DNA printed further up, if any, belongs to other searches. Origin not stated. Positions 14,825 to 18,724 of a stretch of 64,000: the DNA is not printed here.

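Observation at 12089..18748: RHS/YD polymorphic toxin with a Sec-type leader and no PAAR, VgrG/T6SS, TpsB or Tc partner in view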

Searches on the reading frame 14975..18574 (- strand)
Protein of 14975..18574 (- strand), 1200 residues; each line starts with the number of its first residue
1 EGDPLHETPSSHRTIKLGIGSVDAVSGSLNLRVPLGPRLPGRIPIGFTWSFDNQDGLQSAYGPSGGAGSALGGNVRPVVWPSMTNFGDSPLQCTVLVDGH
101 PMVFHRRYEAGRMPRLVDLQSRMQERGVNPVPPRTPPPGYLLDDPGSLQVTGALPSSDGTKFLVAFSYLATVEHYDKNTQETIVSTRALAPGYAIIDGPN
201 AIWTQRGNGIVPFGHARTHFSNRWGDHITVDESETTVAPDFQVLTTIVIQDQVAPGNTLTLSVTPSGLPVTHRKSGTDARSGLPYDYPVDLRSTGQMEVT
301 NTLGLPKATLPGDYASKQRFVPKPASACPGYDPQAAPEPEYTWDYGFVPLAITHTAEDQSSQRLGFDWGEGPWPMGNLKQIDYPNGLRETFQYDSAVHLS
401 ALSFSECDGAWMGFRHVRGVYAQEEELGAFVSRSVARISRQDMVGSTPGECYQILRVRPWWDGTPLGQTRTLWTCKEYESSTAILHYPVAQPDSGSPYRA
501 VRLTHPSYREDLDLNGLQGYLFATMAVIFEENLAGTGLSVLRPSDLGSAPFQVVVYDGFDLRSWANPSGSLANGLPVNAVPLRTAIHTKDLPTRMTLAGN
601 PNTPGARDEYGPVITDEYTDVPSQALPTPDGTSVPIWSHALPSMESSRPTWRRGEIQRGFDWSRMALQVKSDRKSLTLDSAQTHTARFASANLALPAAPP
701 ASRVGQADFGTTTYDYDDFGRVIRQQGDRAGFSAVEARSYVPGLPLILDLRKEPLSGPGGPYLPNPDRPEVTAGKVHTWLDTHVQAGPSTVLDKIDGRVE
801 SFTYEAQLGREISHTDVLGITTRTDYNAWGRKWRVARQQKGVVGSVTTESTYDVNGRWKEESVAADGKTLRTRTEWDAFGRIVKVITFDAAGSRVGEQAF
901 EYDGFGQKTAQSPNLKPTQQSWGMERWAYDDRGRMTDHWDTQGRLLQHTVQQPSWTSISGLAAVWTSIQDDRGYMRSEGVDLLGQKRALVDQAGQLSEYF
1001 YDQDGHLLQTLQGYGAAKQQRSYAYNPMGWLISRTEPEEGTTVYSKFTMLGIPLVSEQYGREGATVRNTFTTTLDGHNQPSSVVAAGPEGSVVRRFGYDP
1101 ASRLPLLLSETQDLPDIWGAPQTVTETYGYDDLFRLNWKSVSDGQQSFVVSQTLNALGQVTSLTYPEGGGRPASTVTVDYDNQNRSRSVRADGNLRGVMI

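Call 60: predict_structure(alignment_id=A3)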
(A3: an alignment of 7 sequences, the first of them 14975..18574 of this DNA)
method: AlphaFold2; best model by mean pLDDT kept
length: 1200 residues; sequences in the alignment: 7
mean_pLDDT: 57.0   pTM: 0.34
mean pLDDT of the five models: 57.0, 56.5, 55.3, 54.4, 47.5
residues with pLDDT >= 90: 3; 70-90: 341; 50-70: 436; < 50: 420
segments of 3 or more residues with pLDDT < 50: 1-113, 235-241, 278-283, 329-345, 371-376, 393-439, 443-448, 459-479, 506-551, 560-579, 589-591, 602-604, 620-652, 659-667, 678-709, 754-774, 780-786, 1198-1200
pLDDT, mean of each block of 10 residues (from residue 1): 22 21 21 27 39 28 30 32 43 35 38 59 74 63 69 57 70 64 66 68 67 65 63 52 63 72 67 57 55 71 66 61 50 45 52 65 65 49 57 40 43 31 28 41 48 54 40 42 61 57 46 29 34 29 37 54 36 36 55 56 50 56 38 39 40 51 45 54 30 30 39 65 63 62 56 46 34 52 48 58 68 74 80 80 73 77 74 78 77 65 81 64 79 77 79 64 76 79 73 80 73 64 72 78 70 75 65 70 74 75 63 63 76 73 76 73 74 77 64 64
secondary structure, 60 per line:
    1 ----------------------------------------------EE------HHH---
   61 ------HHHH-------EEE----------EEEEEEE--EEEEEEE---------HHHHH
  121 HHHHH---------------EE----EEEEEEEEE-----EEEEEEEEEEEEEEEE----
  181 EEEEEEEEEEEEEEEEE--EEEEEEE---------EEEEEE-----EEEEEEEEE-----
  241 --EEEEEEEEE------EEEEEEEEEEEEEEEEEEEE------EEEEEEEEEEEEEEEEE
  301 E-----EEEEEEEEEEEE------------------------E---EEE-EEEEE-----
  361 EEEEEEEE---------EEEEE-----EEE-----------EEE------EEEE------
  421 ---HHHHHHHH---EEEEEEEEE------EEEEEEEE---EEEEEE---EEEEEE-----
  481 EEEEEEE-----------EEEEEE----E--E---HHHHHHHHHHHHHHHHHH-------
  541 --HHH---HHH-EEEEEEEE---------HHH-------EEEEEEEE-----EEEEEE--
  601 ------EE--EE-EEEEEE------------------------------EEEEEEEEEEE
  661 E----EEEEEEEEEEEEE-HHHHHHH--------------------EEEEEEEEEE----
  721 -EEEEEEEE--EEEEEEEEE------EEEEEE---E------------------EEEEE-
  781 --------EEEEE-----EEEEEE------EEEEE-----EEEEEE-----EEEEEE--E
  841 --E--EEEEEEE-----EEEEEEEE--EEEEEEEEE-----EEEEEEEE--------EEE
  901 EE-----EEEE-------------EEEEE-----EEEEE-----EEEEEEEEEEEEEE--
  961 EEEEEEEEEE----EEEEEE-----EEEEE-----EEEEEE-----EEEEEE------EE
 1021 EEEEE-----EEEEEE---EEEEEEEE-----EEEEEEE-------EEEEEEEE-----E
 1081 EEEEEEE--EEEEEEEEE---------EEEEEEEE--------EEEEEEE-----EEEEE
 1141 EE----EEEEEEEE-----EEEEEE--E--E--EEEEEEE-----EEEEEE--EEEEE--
elements in order (helices of 4 or more, strands of 3 or more residues): H67-70 E78-80 E91-97 E100-106 H116-125 E147-155 E161-176 E181-197 E200-206 E216-221 E227-235 E243-251 E258-277 E284-301 E307-318 E347-349 E351-355 E361-368 E378-382 E388-390 E402-404 E411-414 H424-431 E435-443 E450-457 E461-466 E470-475 E481-487 E499-504 H516-533 E553-560 E580-587 E593-598 E614-619 E650-661 E666-678 H680-686 E707-716 E722-729 E732-740 E747-752 E775-779 E789-793 E799-804 E811-815 E821-826 E832-837 E846-852 E858-865 E868-876 E882-889 E898-902 E908-911 E925-929 E935-939 E945-958 E961-970 E975-980 E986-990 E996-1001 E1007-1012 E1019-1025 E1031-1036 E1040-1047 E1053-1059 E1067-1074 E1080-1087 E1090-1098 E1108-1115 E1124-1130 E1136-1142 E1147-1154 E1160-1165 E1174-1180 E1186-1191 E1194-1198
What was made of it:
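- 16454..18574 (-): Family-specific N-terminal domain (aa 59-765). It is beta-rich and begins with an RHS shell-start-like motif at 18434-18517. The AF2 model has low confidence and is mostly beta (call 60).
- The model shows long hairpins rather than short propeller blades (call 60).
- Tried and rejected: The resulting AF2 model of aa 59-1258 is poor for the N-terminal region (pLDDT 22-70; call 60).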

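Call 64: fold_search(model_id=the predicted structure, library=pdb)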
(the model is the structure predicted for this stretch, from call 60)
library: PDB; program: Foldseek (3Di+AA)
matches with E <= 10: 569; with E <= 0.001: 64
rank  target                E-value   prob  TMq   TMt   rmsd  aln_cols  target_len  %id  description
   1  8qjb_A                4.9e-22  1.00  0.31  0.35  27.3      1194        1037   11  T6SS-linked Rhs repeat protein - Salmonella bongori Rhs-core domain extended N-terminus (released 2024-09-25)
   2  7q97_A                1.9e-21  1.00  0.16  0.18  31.4      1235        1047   13  Structure of the bacterial type VI secretion system effector RhsA. (released 2021-12-22)
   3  8cp6_B                3.5e-21  1.00  0.30  0.33  25.3      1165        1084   13  Type six secretion system exported effector 5 (Tse5) (released 2023-12-06)
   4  8qja_D                4.1e-21  1.00  0.18  0.21  29.9      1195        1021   10  T6SS-linked Rhs repeat protein - Advenella mimigardefordensis VgrG-Rhs core (released 2024-09-25)
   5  8qjc                  5.5e-21  1.00  0.31  0.35  24.9      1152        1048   11  T6SS-linked Rhs repeat protein - Salmonella bongori Rhs-core domain with toxin domain (released 2024-09-25)
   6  8qjd_B                1.6e-20  1.00  0.30  0.34  25.5      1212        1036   12  T6SS-linked Rhs repeat protein - Salmonella bongori Rhs-core domain (released 2024-09-25)
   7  8uy4_A                4.0e-20  1.00  0.26  0.24  23.1      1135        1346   11  Acinetobacter baumannii Tse15 Rhs effector (released 2024-10-09)
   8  8qja_A                5.5e-20  1.00  0.15  0.16  30.8      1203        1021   11  T6SS-linked Rhs repeat protein - Advenella mimigardefordensis VgrG-Rhs core (released 2024-09-25)
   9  7pq5                  1.3e-19  1.00  0.17  0.19  29.9      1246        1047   12  Photorhabdus laumondii T6SS-associated Rhs protein carrying the Tre23 toxin domain (released 2021-12-01)
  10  9ifo_A                5.0e-19  1.00  0.15  0.13  28.1      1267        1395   11  Structure of Teneurin-Like Protein (TLP) (released 2026-03-11)
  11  8qja_B                7.5e-19  1.00  0.14  0.16  30.2      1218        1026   12  T6SS-linked Rhs repeat protein - Advenella mimigardefordensis VgrG-Rhs core (released 2024-09-25)
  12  6suq                  1.2e-18  1.00  0.28  0.17  29.6      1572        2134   11  Crystal Structure of TcdB2-TccC3-TEV (released 2019-12-04)
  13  8qja_C                1.9e-18  1.00  0.22  0.26  28.6      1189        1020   11  T6SS-linked Rhs repeat protein - Advenella mimigardefordensis VgrG-Rhs core (released 2024-09-25)
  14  8uxt                  2.5e-18  1.00  0.25  0.21  23.9      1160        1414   10  Acinetobacter baumannii Tse15 Rhs effector, toxin cleavage mutant (D1369N, D1391N) (released 2024-10-09)
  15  6h6g                  2.5e-18  1.00  0.19  0.13  30.4      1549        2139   11  Crystal Structure of TcdB2-TccC3 without hypervariable C-terminal region (released 2018-10-03)
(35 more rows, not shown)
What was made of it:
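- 14294..16453 (-): YD-repeat shell (aa 766-1485), ending in the strand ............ This part of the AF2 model has pLDDT 70-80, and Foldseek matches T6SS Rhs, TcB-TcC, teneurin and TLP shells at E of about 1e-22 to 1e-17 (calls 60, 64).
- On RHS/YD polymorphic toxin: Foldseek to Rhs, Tc and teneurin shells gives E down to 5e-22 (call 64).
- Foldseek lists TLP 9ifo at E 5e-19 among the RHS hits (call 64). The best structural matches of the shell are T6SS Rhs cores (call 64).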
